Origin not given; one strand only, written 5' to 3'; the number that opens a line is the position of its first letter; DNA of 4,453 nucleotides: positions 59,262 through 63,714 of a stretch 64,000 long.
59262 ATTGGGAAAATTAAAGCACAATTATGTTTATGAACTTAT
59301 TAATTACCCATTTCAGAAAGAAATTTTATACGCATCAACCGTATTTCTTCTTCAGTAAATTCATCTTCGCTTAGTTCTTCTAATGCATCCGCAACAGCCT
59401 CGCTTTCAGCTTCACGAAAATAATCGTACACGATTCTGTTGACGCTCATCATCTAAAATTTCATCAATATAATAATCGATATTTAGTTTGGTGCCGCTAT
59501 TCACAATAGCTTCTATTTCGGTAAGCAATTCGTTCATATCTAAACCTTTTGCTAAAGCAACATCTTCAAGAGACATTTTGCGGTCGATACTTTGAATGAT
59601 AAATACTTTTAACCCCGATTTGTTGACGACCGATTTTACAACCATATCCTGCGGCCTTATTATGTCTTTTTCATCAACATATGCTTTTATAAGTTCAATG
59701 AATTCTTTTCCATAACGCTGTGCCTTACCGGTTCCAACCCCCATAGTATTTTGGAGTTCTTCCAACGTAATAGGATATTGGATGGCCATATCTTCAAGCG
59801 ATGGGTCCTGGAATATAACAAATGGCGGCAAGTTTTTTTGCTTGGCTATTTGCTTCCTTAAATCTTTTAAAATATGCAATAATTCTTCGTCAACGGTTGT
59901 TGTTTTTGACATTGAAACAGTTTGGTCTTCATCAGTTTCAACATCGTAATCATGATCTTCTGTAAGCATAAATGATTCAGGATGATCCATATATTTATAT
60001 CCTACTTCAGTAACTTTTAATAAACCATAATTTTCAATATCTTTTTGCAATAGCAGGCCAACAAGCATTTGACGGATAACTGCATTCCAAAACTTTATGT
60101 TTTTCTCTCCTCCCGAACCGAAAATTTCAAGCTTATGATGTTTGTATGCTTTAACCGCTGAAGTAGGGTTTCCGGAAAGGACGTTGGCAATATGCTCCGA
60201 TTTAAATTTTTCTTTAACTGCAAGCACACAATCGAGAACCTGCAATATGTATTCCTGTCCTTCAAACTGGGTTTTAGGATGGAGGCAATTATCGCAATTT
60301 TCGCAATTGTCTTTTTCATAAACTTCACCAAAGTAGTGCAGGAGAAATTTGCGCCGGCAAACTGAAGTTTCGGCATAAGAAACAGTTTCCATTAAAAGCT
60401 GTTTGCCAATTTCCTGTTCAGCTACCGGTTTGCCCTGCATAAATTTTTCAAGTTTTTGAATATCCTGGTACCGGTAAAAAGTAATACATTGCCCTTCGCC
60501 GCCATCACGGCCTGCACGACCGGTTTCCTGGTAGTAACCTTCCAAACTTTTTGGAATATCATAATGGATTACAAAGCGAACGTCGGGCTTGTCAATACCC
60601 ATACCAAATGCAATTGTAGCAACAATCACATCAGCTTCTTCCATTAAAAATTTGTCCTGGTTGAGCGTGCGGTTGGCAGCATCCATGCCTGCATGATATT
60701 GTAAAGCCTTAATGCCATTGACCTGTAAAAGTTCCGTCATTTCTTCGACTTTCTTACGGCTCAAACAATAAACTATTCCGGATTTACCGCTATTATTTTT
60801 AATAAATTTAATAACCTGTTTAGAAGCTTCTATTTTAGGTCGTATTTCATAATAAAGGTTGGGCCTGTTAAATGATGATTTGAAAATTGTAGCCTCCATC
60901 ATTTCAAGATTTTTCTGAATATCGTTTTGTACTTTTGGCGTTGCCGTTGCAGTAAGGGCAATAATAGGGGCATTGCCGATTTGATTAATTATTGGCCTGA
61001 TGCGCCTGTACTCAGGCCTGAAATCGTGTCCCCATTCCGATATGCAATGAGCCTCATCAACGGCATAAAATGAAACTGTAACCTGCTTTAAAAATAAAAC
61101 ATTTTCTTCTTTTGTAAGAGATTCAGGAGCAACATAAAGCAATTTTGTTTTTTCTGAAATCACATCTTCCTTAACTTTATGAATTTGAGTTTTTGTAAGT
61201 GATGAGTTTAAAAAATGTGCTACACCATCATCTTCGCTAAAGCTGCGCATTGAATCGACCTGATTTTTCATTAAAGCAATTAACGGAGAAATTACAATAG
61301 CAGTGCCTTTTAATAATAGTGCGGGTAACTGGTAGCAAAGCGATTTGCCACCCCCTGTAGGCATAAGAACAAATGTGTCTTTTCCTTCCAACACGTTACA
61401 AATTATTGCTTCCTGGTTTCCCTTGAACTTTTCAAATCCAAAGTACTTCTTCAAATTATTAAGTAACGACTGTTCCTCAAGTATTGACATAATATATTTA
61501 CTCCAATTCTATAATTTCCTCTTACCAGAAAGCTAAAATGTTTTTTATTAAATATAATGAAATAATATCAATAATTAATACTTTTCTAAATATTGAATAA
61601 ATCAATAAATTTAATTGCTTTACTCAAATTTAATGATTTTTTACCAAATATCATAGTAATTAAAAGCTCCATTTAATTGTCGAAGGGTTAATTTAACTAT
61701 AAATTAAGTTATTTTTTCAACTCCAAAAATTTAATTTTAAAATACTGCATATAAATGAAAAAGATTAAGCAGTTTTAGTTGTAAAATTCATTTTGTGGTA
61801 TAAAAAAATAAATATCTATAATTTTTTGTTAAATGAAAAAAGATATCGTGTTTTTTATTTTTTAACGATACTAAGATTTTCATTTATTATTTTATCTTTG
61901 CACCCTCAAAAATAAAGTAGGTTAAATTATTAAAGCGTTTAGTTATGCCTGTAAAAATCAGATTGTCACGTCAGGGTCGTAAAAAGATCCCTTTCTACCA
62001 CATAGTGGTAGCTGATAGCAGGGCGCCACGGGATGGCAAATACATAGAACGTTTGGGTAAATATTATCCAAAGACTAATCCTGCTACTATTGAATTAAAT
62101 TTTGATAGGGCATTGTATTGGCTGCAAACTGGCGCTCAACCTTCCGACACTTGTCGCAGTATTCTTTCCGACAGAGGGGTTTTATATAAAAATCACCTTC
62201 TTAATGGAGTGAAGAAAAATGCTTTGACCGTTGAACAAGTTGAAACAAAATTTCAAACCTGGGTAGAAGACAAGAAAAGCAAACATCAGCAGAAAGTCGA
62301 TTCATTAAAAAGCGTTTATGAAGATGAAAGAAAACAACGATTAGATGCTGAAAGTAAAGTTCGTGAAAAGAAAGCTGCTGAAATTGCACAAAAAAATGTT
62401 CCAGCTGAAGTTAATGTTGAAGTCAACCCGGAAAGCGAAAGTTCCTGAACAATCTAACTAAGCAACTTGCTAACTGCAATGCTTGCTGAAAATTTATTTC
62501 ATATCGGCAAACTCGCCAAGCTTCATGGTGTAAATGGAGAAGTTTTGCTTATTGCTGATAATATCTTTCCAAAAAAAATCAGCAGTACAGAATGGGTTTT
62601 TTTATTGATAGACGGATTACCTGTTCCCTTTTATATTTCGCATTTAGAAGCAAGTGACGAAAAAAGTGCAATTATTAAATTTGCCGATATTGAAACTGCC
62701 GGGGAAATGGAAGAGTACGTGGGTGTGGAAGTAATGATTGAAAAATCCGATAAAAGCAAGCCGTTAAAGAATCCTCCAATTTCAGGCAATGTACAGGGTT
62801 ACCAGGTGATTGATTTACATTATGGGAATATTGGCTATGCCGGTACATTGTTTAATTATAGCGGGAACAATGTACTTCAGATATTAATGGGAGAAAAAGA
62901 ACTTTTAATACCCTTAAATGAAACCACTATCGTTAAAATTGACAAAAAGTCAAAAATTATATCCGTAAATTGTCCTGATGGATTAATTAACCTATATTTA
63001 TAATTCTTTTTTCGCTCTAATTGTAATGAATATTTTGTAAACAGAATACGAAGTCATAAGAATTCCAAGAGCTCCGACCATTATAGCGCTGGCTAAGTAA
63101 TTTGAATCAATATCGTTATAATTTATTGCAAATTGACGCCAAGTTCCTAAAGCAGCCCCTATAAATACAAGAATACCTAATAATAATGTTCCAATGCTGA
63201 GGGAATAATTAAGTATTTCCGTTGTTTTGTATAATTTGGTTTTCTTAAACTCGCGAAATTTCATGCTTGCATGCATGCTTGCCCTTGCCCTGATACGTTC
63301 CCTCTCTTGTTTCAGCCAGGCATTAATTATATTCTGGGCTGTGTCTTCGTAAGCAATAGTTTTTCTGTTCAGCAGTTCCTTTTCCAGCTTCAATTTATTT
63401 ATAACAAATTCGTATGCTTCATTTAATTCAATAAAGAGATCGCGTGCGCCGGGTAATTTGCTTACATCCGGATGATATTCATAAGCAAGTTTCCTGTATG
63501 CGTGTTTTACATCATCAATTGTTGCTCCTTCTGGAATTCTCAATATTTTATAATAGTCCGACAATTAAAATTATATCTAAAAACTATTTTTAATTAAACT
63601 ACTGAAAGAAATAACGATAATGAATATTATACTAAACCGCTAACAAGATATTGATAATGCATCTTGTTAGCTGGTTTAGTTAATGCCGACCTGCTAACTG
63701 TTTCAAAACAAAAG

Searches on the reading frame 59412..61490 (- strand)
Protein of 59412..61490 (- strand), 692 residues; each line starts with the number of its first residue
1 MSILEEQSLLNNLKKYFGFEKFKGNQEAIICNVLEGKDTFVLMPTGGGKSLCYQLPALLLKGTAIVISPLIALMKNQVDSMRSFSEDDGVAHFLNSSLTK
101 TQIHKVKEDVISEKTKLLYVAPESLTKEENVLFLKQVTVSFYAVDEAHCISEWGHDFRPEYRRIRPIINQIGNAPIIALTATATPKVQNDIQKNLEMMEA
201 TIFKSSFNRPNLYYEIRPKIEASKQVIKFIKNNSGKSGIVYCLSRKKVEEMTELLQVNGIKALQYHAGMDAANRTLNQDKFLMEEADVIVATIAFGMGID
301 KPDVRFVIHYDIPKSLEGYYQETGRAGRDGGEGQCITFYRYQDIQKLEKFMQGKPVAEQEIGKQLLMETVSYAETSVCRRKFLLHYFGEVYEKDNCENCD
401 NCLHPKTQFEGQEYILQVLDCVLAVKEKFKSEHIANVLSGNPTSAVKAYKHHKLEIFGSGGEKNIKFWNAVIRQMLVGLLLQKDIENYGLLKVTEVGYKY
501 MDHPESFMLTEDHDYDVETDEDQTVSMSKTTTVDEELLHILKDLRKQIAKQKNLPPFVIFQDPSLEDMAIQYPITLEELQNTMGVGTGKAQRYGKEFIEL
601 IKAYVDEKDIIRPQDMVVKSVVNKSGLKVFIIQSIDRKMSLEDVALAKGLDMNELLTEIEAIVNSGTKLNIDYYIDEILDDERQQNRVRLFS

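Call 65: search_protein_families(library=pfam, proteins=[window:59412-61490:-], max_evalue=0.0001)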
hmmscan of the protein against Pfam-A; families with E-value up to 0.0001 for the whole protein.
window:59412-61490:- (692 aa): 7 families
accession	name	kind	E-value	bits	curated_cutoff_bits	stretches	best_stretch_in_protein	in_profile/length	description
PF00270.35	DEAD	-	2.4e-27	96.2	26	1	25-188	3-165/167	DEAD/DEAH box helicase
PF21220.3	RecQ-1-like_HTH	-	4.1e-26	91.3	27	1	625-675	1-51/51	RecQ-1-like, helix-turn-helix domain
PF09382.16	RQC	-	5.5e-23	81.4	23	1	406-514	2-110/114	RQC domain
PF00271.37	Helicase_C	-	5.6e-22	78.5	23.5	1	224-330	4-110/110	Helicase conserved C-terminal domain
PF16124.10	RecQ_Zn_bind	-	6.9e-19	68.8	25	1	341-403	1-66/66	RecQ zinc-binding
PF00570.28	HRDC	-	1.2e-18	67.2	23.8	1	535-601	2-68/68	HRDC domain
PF04851.21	ResIII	-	1.3e-06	28.9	22.5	1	32-183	14-162/164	Type III restriction enzyme, res subunit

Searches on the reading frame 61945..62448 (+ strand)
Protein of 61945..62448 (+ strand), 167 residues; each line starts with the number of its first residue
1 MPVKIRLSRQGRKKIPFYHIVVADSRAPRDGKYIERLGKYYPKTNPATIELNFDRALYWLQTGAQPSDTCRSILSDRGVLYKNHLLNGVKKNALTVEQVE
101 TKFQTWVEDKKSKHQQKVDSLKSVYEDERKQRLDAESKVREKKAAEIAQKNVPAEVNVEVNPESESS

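Call 65: search_protein_families(library=pfam, proteins=[window:61945-62448:+], max_evalue=0.0001)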
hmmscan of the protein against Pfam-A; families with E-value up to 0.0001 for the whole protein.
window:61945-62448:+ (167 aa): 1 family
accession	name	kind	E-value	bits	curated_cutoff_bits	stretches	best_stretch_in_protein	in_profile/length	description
PF00886.24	Ribosomal_S16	-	2.9e-26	91.6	27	1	9-67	1-62/62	Ribosomal protein S16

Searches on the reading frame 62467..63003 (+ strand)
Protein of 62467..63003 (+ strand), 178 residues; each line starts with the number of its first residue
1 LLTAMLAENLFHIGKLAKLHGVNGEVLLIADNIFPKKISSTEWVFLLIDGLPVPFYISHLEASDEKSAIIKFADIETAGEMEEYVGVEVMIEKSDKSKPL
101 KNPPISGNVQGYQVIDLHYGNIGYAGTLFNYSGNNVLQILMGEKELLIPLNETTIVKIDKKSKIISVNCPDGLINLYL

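Call 65: search_protein_families(library=pfam, proteins=[window:62467-63003:+], max_evalue=0.0001)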
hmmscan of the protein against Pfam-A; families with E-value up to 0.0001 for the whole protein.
window:62467-63003:+ (178 aa): 2 families
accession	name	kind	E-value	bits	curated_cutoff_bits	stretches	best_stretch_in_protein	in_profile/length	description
PF01782.24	RimM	-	4e-09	37.1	23.5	1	13-95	2-84/84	RimM N-terminal domain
PF24986.1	PRC_RimM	-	3.7e-08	33.3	27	1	111-173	6-69/69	RimM PRC barrel domain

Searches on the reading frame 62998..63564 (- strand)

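Call 65: search_protein_families(library=pfam, proteins=[window:62998-63564:-], max_evalue=0.0001)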
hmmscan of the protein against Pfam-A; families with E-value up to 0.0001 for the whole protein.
window:62998-63564:- (188 aa): 1 family
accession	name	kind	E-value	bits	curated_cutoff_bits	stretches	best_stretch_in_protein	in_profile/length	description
PF00226.36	DnaJ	-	5.1e-16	59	27.8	1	3-57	1-56/63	DnaJ domain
